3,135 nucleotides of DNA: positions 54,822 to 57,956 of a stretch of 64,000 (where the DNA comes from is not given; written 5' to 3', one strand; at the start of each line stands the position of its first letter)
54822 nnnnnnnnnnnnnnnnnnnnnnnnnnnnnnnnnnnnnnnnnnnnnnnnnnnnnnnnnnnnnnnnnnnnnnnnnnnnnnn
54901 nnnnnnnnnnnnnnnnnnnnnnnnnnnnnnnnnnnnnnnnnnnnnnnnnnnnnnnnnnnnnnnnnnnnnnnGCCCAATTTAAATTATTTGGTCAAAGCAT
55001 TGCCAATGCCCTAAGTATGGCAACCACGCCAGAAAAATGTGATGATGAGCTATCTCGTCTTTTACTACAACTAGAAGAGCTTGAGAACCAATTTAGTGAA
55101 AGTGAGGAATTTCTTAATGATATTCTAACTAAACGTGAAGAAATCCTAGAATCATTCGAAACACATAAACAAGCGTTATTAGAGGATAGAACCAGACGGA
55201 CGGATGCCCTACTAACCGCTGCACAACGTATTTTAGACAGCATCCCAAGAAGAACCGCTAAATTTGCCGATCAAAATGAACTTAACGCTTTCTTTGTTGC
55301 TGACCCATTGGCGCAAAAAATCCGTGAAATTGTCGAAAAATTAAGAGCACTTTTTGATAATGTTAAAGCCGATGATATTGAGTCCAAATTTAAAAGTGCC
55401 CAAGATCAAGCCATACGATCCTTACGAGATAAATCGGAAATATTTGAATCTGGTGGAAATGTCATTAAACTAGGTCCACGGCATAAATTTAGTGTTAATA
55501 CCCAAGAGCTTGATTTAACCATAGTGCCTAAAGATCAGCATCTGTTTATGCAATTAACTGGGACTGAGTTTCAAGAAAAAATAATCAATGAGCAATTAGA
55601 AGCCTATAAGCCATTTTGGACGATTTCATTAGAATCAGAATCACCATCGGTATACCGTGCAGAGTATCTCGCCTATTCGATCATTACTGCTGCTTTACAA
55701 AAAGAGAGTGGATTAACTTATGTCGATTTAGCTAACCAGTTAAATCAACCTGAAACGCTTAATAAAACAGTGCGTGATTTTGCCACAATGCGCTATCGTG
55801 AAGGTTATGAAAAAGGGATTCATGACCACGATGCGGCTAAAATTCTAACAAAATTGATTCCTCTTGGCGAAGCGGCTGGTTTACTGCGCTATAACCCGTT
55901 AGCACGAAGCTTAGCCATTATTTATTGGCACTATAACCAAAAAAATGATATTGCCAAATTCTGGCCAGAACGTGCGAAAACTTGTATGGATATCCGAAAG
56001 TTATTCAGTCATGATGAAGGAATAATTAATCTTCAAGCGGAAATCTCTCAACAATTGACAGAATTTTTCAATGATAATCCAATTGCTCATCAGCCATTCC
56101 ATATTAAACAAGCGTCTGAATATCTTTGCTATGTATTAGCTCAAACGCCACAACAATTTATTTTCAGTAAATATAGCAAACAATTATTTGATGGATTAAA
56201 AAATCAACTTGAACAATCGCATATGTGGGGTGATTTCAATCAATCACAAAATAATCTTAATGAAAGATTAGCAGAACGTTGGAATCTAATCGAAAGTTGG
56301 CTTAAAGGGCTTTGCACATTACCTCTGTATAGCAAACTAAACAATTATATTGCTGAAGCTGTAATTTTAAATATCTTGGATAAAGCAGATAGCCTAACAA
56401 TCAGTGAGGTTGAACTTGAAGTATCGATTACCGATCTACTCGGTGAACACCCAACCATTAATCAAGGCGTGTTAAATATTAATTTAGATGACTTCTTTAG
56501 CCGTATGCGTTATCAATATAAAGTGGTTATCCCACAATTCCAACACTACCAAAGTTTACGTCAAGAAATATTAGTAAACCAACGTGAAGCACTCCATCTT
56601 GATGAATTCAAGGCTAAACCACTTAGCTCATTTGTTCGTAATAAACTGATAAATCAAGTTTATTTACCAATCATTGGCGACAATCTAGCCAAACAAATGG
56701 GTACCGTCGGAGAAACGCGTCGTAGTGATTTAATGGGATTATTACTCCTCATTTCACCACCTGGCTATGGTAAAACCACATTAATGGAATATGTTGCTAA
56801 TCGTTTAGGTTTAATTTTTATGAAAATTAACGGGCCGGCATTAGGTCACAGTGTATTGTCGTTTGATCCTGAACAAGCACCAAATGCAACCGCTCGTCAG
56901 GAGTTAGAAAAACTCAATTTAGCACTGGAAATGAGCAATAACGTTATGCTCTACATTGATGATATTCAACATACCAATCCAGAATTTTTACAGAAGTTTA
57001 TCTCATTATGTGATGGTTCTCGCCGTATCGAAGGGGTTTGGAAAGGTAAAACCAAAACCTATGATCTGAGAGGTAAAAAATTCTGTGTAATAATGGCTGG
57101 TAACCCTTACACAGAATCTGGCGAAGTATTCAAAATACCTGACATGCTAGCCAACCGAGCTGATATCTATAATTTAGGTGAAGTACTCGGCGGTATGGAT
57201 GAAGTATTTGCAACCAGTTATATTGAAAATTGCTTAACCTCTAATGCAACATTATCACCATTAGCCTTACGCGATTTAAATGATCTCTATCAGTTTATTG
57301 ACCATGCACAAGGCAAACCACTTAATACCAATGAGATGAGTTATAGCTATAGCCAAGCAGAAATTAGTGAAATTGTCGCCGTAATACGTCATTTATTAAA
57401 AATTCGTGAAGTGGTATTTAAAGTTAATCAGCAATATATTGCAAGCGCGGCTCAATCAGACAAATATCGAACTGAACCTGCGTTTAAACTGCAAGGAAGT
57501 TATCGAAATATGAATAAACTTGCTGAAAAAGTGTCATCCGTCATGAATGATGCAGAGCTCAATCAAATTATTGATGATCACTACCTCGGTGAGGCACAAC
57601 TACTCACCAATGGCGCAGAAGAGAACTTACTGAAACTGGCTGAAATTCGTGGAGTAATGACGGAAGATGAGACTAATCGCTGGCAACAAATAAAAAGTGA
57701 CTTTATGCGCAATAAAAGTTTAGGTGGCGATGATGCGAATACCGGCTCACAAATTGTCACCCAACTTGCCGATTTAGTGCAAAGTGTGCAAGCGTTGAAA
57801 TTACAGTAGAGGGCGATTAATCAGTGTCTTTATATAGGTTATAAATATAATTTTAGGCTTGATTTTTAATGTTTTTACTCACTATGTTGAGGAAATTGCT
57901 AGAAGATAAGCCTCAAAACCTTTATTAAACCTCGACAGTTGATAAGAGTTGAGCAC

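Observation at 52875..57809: A 1644-aa soluble protein whose only recognisable domain is a C-terminal AAA+ module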

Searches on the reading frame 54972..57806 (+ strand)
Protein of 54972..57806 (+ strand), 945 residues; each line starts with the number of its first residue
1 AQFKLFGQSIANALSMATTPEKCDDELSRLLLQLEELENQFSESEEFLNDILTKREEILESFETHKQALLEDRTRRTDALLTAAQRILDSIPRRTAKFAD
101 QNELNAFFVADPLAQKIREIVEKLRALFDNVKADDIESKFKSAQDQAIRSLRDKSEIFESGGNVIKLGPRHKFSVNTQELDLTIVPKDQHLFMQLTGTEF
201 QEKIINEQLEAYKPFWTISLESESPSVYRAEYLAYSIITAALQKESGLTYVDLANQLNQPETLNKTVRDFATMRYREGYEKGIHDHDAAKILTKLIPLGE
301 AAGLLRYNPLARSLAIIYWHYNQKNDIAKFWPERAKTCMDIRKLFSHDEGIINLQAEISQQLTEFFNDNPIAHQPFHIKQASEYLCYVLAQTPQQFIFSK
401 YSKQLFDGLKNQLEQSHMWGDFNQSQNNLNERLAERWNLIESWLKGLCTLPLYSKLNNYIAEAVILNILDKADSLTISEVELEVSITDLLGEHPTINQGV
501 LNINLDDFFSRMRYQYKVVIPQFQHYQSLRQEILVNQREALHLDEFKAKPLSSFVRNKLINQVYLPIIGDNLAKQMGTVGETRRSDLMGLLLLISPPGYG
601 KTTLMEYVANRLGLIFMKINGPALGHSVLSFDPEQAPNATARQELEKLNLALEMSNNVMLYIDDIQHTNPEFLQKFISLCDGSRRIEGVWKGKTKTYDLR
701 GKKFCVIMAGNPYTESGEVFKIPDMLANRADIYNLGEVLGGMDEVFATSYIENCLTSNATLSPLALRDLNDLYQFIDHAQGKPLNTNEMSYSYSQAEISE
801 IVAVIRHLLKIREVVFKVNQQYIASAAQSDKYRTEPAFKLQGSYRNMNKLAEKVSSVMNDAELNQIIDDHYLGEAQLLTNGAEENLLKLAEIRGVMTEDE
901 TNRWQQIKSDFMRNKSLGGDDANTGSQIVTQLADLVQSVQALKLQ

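Call 35: find_related_loci(query=A2, collection=genome_contigs, flank=10000)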
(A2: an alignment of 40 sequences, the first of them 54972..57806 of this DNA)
Query A2 (945 aa) in genome_contigs; peptide patterns used: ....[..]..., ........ (x = any residue, [..] = any of these).
600 stretches matched a pattern (row limit reached: there are more); 564 encode a relative of the query (tblastn E <= 1e-3); the best 80 are kept; 80 distinct loci.
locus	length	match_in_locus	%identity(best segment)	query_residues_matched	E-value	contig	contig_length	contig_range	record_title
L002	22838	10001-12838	85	1-944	0e+0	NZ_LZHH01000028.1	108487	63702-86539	Gilliamella sp. Choc5-1 Gilliamella_apicola_Choc5-1_contig123, whole genome shotgun sequence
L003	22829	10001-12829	69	1-943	0e+0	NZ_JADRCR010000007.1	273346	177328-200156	Limnobaculum allomyrinae strain BWR-B9 contig7, whole genome shotgun sequence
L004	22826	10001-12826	68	1-942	0e+0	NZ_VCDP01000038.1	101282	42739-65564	Xenorhabdus littoralis strain Reich WTCHG_223154_273_1_contig_38, whole genome shotgun sequence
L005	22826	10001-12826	67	1-942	0e+0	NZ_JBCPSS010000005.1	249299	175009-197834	Providencia sp. Je.9.19 NODE_5_length_249299_cov_38.832481, whole genome shotgun sequence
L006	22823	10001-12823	67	1-942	0e+0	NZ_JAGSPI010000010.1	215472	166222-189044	Providencia vermicola strain DSM 17385 Scaffold10, whole genome shotgun sequence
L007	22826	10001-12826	61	1-942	0e+0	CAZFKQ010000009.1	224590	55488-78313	MAG TPA_asm: uncultured Pseudomonas sp. isolate binchicken_co328_93 genome assembly, contig: NODE_32_length_224590_cov_1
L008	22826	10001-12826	61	1-942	0e+0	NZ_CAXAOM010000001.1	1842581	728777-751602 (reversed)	Pseudomonas sp. EA_35y_Pfl2_R111 isolate PseudoSSchier:R111 EA_35y_Pfl2_R111_NODE_1_length-1, whole genome shotgun seque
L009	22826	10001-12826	62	1-942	0e+0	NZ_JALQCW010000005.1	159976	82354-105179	Pseudomonas morbosilactucae strain MAFF 302030 302030_contig_5, whole genome shotgun sequence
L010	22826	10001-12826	62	1-942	0e+0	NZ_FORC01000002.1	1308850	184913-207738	Phytopseudomonas argentinensis strain LMG 22563, whole genome shotgun sequence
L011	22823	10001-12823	61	1-942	0e+0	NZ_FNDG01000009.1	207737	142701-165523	Phytopseudomonas flavescens strain LMG 18387, whole genome shotgun sequence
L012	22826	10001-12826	62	1-942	0e+0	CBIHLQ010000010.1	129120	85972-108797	MAG TPA_asm: uncultured Pseudomonas sp. isolate SRR17255026_concoct_20 genome assembly, contig: ERZ27337135.10, whole ge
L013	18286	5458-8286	68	1-943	0e+0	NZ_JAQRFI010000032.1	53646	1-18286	Xenorhabdus yunnanensis strain XENO-10 contig00032, whole genome shotgun sequence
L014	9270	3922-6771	62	1-940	0e+0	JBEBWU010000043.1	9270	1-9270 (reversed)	MAG: Entomomonas sp. isolate T2.bin.3 NODE_27757_length_9270_cov_4.034400, whole genome shotgun sequence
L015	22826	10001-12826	60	1-942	0e+0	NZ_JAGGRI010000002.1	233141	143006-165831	Lysobacter sp. ISL-50 ISL50_3, whole genome shotgun sequence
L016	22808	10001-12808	61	1-936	0e+0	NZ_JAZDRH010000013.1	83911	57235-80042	Pseudomonas sp. F1_0610 F1_0610_13_length_83911_cov_27.500680, whole genome shotgun sequence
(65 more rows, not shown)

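Call 46: predict_structure(alignment_id=A2)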
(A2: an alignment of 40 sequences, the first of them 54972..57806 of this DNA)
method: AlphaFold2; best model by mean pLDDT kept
length: 945 residues; sequences in the alignment: 40
mean_pLDDT: 75.4   pTM: 0.46
mean pLDDT of the five models: 75.4, 75.0, 70.8, 70.5, 66.8
residues with pLDDT >= 90: 240; 70-90: 435; 50-70: 128; < 50: 142
segments of 3 or more residues with pLDDT < 50: 153-178, 547-556, 580-598, 717-742, 823-845, 875-886, 888-890, 913-927, 943-945
pLDDT, mean of each block of 10 residues (from residue 1): 64 80 83 81 75 82 84 84 84 77 80 85 84 81 75 39 30 39 80 72 85 84 89 94 86 91 92 82 91 94 93 94 89 94 89 95 94 92 95 90 95 94 92 93 96 94 90 79 93 90 94 91 90 85 57 46 56 56 42 43 74 81 82 86 88 82 77 71 73 81 70 50 35 32 55 73 74 84 81 82 86 65 46 37 53 81 71 47 46 65 74 44 46 62 48
secondary structure, 60 per line:
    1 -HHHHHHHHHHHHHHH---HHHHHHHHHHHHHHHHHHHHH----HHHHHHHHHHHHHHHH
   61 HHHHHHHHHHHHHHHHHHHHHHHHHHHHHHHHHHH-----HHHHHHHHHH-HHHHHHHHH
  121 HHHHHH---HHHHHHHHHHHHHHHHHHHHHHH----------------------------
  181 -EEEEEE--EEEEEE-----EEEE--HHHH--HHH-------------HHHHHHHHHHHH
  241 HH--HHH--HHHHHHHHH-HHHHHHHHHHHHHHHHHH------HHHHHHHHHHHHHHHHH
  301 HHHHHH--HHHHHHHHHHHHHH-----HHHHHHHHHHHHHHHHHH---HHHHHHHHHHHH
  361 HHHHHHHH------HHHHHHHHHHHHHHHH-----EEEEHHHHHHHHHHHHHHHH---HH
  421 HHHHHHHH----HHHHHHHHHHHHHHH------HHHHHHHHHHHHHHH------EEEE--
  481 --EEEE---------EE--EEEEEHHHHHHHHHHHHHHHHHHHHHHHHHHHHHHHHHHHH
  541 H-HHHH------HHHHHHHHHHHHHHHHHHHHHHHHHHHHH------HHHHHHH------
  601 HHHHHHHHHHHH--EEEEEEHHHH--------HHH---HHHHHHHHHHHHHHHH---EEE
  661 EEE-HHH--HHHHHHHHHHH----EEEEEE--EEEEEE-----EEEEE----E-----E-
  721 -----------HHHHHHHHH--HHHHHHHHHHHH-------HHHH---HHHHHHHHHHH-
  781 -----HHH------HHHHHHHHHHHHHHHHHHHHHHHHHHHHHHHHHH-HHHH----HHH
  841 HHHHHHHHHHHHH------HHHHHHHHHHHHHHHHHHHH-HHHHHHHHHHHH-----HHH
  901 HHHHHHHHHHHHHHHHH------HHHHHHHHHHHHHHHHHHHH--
elements in order (helices of 4 or more, strands of 3 or more residues): H2-16 H20-40 H45-95 H101-110 H112-126 H130-152 E182-187 E190-195 E201-204 H207-210 H229-242 H250-258 H260-277 H284-306 H309-322 H328-345 H349-368 H375-390 E396-399 H400-415 H419-428 H433-447 H454-468 E475-478 E483-486 E500-504 H505-541 H543-546 H553-581 H588-594 H601-612 E615-620 H621-624 H639-654 E658-663 H670-680 E685-690 E693-698 E704-708 H732-740 H743-754 H762-765 H769-779 H795-828 H830-833 H838-853 H860-879 H881-892 H898-917 H924-943
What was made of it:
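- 55512..56594 (+): Confidently predicted, mainly helical middle domain (aa ~880-1240) with no known relative. pLDDT is about 90 (call 46).
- The AAA+ core was modelled only with moderate confidence (pLDDT 42-88, call 46).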

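Call 50: fold_search(model_id=the predicted structure, library=pdb)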
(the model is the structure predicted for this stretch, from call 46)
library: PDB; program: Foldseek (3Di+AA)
matches with E <= 10: 364; with E <= 0.001: 0
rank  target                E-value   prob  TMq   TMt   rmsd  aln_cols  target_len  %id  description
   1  9dx3_A                2.0e-03  1.00  0.09  0.24  17.1       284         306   16  EcRuvB 9-mer pre-assembly complex (released 2026-01-21)
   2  9dx3_I                2.3e-03  1.00  0.09  0.51   4.4       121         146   21  EcRuvB 9-mer pre-assembly complex (released 2026-01-21)
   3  5c3c_B                2.6e-03  1.00  0.10  0.36  17.0       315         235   12  Structural characterization of a newly identified component of alpha-carboxysomes: The AAA+ domain Protein cso-CbbQ (released 2015-11-18)
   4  7pbl_D                3.2e-03  1.00  0.11  0.27  12.6       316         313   14  RuvAB branch migration motor complexed to the Holliday junction - RuvB AAA+ state s1 [t2 dataset] (released 2022-09-14)
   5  7pbl_C                4.2e-03  1.00  0.10  0.28  11.4       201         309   18  RuvAB branch migration motor complexed to the Holliday junction - RuvB AAA+ state s1 [t2 dataset] (released 2022-09-14)
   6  9qh4_A                5.5e-03  0.99  0.11  0.34  16.0       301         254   12  NorQ hexamer from Paracoccus denitrificans (released 2026-03-25)
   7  7tts_E                5.5e-03  0.99  0.12  0.22  22.2       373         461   15  Skd3, hexamer, filtered (released 2022-09-28)
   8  9qhg_E                5.7e-03  0.98  0.11  0.30  16.4       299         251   11  NorQD complex state 4 from Jhaorihella thermophila (released 2026-03-25)
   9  7v3u_7                5.7e-03  0.96  0.11  0.14  20.1       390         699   11  Cryo-EM structure of MCM double hexamer with structured Mcm4-NSD (released 2022-04-13)
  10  8rif_7                5.7e-03  0.91  0.10  0.12  20.8       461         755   12  Cryo-EM structure of the MCM double hexamer loaded onto dsDNA. (released 2025-01-01)
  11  7k58_C                6.0e-03  0.41  0.11  0.03  56.4      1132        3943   10  Structure of outer-arm dyneins bound to microtubule with microtubule binding state 1(MTBS-1) (released 2021-09-29)
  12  7x5b                  6.5e-03  1.00  0.09  0.26   3.9       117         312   20  Crystal structure of RuvB (released 2023-03-08)
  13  9dx3_H                7.1e-03  1.00  0.09  0.43   4.9       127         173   23  EcRuvB 9-mer pre-assembly complex (released 2026-01-21)
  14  9qh7_E                7.1e-03  1.00  0.11  0.35  14.7       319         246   12  NorQ in complex with NorD VWA domain steep staircase subset 1 from Paracoccus denitrificans (released 2026-03-25)
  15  9qh4_C                7.4e-03  0.99  0.11  0.33  16.7       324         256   12  NorQ hexamer from Paracoccus denitrificans (released 2026-03-25)
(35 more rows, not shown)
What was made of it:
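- Closest known: MoxR-family AAA+ ATPases. Different: The similarity is weak, with Foldseek E>=2.6e-3 (call 50).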

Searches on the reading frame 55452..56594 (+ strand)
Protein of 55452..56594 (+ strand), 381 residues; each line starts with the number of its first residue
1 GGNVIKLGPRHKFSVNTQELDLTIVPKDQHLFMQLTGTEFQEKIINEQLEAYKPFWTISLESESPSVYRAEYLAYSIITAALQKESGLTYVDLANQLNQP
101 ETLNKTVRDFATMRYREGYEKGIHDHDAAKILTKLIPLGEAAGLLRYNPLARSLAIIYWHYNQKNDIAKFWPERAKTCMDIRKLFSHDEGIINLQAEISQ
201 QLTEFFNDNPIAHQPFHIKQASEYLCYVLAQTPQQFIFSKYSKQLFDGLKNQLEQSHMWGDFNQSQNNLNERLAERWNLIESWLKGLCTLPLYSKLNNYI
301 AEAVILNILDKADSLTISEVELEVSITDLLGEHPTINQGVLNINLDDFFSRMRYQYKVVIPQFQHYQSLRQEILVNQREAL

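Call 58: search_protein_families(library=pfam, proteins=[window:55452-56594:+], max_evalue=1)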
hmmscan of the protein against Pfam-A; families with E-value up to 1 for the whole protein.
seq(381 aa): 2 families
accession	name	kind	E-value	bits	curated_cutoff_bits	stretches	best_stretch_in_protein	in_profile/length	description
PF13412.12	HTH_24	-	0.033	14.2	21.9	1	81-100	11-30/48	Winged helix-turn-helix DNA-binding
PF17441.7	DUF5419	-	0.055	14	31.8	1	101-129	18-46/54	Family of unknown function (DUF5419)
